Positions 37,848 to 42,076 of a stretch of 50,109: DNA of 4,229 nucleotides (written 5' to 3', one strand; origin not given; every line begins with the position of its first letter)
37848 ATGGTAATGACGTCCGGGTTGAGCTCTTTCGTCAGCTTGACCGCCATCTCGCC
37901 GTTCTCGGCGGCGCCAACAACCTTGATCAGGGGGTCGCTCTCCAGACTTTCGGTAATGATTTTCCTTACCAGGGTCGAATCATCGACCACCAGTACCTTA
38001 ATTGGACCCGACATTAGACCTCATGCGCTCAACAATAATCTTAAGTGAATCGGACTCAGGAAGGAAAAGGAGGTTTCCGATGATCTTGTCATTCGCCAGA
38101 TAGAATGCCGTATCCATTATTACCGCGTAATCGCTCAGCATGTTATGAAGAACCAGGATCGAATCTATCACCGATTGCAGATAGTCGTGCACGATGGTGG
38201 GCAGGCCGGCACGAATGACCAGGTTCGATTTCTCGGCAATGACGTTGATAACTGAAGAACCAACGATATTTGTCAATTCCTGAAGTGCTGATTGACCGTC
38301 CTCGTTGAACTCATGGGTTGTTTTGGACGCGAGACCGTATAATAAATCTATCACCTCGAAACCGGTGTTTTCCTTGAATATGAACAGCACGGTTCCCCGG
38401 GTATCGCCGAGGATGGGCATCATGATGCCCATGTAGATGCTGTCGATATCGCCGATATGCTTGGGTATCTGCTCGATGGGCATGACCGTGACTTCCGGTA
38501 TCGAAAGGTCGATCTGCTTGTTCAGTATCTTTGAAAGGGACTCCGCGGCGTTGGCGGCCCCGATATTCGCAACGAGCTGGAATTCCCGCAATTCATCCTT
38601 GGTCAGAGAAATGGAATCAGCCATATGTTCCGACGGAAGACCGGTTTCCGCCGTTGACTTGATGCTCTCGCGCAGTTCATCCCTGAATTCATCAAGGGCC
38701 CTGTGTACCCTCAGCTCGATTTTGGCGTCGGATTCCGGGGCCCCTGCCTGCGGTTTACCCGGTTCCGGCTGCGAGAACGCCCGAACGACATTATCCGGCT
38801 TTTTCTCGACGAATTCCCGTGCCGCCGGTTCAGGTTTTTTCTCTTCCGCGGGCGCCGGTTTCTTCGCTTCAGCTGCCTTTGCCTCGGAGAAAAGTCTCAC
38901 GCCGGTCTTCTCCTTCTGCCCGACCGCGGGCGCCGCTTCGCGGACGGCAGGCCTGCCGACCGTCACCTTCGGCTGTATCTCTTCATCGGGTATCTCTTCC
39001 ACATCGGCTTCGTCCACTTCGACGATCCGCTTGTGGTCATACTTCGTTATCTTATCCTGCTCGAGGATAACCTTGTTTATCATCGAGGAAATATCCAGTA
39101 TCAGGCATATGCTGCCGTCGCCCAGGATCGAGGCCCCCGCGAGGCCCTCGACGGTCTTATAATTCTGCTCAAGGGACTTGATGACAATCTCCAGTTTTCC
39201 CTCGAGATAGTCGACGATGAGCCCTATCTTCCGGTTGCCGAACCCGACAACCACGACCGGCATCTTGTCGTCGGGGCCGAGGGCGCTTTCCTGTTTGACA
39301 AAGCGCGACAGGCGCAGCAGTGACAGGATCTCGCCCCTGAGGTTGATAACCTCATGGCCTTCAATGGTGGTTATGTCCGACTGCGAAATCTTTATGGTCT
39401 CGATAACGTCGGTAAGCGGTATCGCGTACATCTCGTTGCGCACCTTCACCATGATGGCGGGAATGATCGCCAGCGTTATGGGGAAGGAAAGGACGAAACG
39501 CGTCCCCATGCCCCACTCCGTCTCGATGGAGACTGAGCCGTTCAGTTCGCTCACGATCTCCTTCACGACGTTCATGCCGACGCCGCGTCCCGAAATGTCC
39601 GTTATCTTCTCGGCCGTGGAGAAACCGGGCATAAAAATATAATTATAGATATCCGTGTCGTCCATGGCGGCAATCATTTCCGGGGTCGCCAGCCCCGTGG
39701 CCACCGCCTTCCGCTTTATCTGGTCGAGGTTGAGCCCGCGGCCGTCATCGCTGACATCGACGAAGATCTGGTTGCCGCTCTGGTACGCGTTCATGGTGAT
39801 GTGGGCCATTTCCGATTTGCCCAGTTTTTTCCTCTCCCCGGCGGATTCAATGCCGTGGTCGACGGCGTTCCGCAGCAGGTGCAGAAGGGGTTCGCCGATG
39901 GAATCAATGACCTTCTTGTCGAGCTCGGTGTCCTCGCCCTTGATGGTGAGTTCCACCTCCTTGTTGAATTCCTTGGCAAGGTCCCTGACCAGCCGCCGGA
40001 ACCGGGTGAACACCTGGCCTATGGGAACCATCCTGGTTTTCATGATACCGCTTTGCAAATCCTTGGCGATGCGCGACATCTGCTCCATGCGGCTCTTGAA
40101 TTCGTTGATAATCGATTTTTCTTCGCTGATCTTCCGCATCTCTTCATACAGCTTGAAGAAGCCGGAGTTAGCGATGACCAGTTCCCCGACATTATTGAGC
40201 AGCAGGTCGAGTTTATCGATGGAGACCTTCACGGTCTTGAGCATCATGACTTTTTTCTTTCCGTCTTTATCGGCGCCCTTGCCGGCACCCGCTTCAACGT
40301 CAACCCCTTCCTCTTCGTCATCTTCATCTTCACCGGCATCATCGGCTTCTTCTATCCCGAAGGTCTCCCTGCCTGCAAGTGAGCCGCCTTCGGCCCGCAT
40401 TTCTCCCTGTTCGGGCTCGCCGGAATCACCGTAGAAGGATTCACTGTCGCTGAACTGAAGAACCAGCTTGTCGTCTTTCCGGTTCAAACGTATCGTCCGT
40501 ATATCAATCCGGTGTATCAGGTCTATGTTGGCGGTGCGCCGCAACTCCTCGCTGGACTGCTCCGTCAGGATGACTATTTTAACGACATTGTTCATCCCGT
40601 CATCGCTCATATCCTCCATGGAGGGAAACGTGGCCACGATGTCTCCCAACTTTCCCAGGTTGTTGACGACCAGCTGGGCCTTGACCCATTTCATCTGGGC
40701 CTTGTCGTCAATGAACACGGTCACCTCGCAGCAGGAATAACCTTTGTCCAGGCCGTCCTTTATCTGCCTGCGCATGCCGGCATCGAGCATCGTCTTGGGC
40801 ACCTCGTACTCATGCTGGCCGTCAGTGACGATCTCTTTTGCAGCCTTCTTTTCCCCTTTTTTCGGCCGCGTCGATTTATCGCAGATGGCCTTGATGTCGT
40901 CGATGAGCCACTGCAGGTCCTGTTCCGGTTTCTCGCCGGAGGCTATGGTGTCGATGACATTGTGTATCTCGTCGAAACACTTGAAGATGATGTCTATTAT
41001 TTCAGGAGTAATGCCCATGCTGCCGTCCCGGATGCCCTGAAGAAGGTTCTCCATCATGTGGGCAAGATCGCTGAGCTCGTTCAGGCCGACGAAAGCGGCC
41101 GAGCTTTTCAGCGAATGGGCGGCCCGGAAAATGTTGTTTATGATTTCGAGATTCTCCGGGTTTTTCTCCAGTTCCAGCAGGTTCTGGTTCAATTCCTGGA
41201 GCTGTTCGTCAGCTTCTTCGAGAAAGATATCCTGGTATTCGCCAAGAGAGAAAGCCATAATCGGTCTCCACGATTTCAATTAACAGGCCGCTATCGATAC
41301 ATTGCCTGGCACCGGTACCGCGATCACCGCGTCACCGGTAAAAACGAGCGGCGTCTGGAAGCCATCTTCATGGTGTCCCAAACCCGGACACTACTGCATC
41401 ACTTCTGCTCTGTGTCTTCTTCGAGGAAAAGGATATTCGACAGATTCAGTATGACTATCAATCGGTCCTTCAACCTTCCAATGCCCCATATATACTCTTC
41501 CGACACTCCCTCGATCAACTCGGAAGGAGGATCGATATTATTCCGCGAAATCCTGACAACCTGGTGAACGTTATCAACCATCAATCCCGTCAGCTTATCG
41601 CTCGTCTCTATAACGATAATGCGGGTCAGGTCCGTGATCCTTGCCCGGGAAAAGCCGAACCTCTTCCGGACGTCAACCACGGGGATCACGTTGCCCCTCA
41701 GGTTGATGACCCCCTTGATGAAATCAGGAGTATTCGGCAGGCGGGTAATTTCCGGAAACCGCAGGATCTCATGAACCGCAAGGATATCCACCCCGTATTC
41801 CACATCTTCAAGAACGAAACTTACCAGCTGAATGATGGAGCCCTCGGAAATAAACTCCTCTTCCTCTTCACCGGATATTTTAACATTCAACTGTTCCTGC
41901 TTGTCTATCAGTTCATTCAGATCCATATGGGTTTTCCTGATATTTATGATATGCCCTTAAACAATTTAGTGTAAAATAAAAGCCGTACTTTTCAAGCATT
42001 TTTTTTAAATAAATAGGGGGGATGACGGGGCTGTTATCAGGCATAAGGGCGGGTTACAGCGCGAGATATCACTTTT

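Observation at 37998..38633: CheA kinase fused to a C-terminal CheC/CheX-like CheY-P phosphatase domain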

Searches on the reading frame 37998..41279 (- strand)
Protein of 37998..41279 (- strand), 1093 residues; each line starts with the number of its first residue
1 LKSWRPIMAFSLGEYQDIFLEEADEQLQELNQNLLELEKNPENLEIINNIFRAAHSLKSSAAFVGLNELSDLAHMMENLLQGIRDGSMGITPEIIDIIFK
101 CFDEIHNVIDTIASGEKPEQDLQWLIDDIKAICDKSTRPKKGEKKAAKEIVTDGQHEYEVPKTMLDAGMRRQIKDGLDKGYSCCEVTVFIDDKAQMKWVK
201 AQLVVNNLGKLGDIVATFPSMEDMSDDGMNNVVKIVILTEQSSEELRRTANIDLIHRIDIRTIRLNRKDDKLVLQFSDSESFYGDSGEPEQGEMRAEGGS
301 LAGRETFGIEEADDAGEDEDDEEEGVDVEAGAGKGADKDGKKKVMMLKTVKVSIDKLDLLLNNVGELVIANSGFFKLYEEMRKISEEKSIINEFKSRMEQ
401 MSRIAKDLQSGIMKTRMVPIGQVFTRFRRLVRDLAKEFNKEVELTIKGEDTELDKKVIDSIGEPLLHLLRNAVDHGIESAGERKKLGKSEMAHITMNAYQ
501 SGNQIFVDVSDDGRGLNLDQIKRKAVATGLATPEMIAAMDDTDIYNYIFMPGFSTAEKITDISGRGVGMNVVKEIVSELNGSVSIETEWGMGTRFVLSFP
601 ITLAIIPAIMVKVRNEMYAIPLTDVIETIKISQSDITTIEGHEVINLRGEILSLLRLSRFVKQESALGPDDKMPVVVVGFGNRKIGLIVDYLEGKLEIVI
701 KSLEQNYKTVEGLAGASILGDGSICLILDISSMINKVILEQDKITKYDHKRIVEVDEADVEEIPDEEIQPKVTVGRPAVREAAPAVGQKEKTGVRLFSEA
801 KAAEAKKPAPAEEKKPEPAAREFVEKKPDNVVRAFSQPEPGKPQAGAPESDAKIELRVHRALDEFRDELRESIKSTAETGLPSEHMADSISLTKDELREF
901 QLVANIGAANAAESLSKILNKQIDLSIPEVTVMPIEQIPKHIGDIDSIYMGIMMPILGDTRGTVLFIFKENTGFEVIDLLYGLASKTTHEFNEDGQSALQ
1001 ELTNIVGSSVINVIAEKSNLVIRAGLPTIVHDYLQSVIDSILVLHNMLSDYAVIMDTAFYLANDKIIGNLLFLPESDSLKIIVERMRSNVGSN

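Call 3: search_protein_families(library=pfam, proteins=[window:37998-41279:-], max_evalue=1)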
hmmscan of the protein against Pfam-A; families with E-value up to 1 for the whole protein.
window:37998-41279:- (1093 aa): 11 families
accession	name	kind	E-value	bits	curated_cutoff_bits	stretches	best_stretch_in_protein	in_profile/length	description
PF01584.24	CheW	-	7.9e-29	100.5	23.5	1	609-736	3-136/138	CheW-like domain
PF01627.28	Hpt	-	2.8e-19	69.6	24.6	1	15-112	2-81/84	Hpt domain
PF02518.31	HATPase_c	-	1.3e-17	64.7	26.4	1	464-601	5-109/111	Histidine kinase-, DNA gyrase B-, and HSP90-like ATPase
PF02895.20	H-kinase_dim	-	3e-17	63.3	23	1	348-415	2-68/68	Signal transducing histidine kinase, homodimeric domain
PF07194.16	P2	-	2.6e-14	53.5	23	1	185-261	3-80/81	P2 response regulator binding domain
PF04509.17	CheC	-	1.5e-11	44.5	22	2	903-930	9-36/38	CheC-like family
PF13690.11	CheX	-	9.2e-05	22.9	27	1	952-1031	3-74/94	Chemotaxis phosphatase CheX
PF22377.2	TarS_C2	-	0.014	15.8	27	1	692-759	9-75/78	TarS C-terminal domain 2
PF02154.20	FliM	-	0.024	15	27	1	891-993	8-110/192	Flagellar motor switch protein FliM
PF14501.12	HATPase_c_5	-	0.056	13.8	22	1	466-588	7-91/102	GHKL domain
PF08653.15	DASH_Dam1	-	0.55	10.6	26.6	0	25-49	3-27/56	DASH complex subunit Dam1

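Call 4: search_protein_families(library=ncbifam, proteins=[window:37998-41279:-], max_evalue=1)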
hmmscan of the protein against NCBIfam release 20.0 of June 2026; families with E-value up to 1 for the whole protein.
window:37998-41279:- (1093 aa): 38 families (the best 25 are shown)
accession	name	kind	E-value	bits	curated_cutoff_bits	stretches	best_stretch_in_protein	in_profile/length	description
NF041336.1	CheA_Halo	equivalog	1.3e-147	493.3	950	1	14-732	3-665/666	chemotaxis protein CheA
NF007835.0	PRK10547.1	equivalog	4.9e-126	422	793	1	14-734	5-657/670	chemotaxis protein CheA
NF041093.1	CheC_Thtogales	equivalog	2e-33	116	250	1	894-1086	5-199/201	CheY-P phosphatase CheC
NF047874.1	MASE3_PAS_HK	subfamily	7.7e-09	34.9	560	1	563-636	587-654/655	MASE3 domain-containing sensor histidine kinase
NF005275.1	PRK06782.1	equivalog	1e-07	31.1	681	1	883-1007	201-324/516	flagellar motor switch protein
NF010411.0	PRK13837.1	equivalog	4.1e-07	28.4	647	1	544-604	623-678/828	two-component system VirA-like sensor kinase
NF008298.1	PRK11086.1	subfamily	4.8e-07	28.6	520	1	545-601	474-525/529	DcuS/MalK family sensor histidine kinase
NF007688.0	PRK10364.1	equivalog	1.3e-06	27.4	479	1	546-602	401-452/460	two-component system sensor histidine kinase ZraS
NF005995.1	PRK08119.1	equivalog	1.6e-06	27.9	218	1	880-1009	22-150/376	flagellar motor switch phosphatase FliY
NF008468.0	PRK11360.1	equivalog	1.9e-06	26.5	646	1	545-602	557-609/616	two-component system sensor histidine kinase AtoS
TIGR02956.1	TMAO_torS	equivalog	5.6e-06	24.7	676.5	2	548-603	630-684/967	TMAO reductase system sensor histidine kinase/response regulator TorS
TIGR02966.1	phoR_proteo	equivalog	1.1e-05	24.6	334.2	1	561-599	295-333/333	phosphate regulon sensor histidine kinase PhoR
NF041947.1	LuxQ_Vibrio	equivalog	1.7e-05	22.9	1200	1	547-604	641-699/843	quorum-sensing autoinducer 2 sensor kinase/phosphatase LuxQ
NF046044.1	PnpS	equivalog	3e-05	23.2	400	1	563-600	353-390/390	two-component system histidine kinase PnpS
NF011874.0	PRK15347.1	equivalog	0.00011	20.4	852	1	548-608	564-621/921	two component system sensor kinase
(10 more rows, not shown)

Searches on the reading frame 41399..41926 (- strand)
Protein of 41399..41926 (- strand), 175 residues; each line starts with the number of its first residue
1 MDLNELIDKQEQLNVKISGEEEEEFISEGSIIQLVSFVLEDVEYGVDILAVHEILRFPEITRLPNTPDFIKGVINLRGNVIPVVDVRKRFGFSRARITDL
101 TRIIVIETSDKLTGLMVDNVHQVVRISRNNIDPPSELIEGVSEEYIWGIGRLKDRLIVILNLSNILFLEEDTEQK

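Call 3: search_protein_families(library=pfam, proteins=[window:41399-41926:-], max_evalue=1)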
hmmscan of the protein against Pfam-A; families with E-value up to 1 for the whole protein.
window:41399-41926:- (175 aa): 4 families
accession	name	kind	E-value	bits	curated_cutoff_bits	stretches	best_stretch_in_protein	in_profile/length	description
PF01584.24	CheW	-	7.3e-39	133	23.5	1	33-166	1-134/138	CheW-like domain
PF06683.16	DUF1184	-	0.1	12.6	25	0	136-166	108-137/203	Protein of unknown function (DUF1184)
PF03078.20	ATHILA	-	0.11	11.8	20.2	1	5-61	103-158/458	ATHILA ORF-1 family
PF04057.18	Rep-A_N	-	0.12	12.8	26.7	1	13-53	55-95/101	Replication factor-A protein 1, N-terminal domain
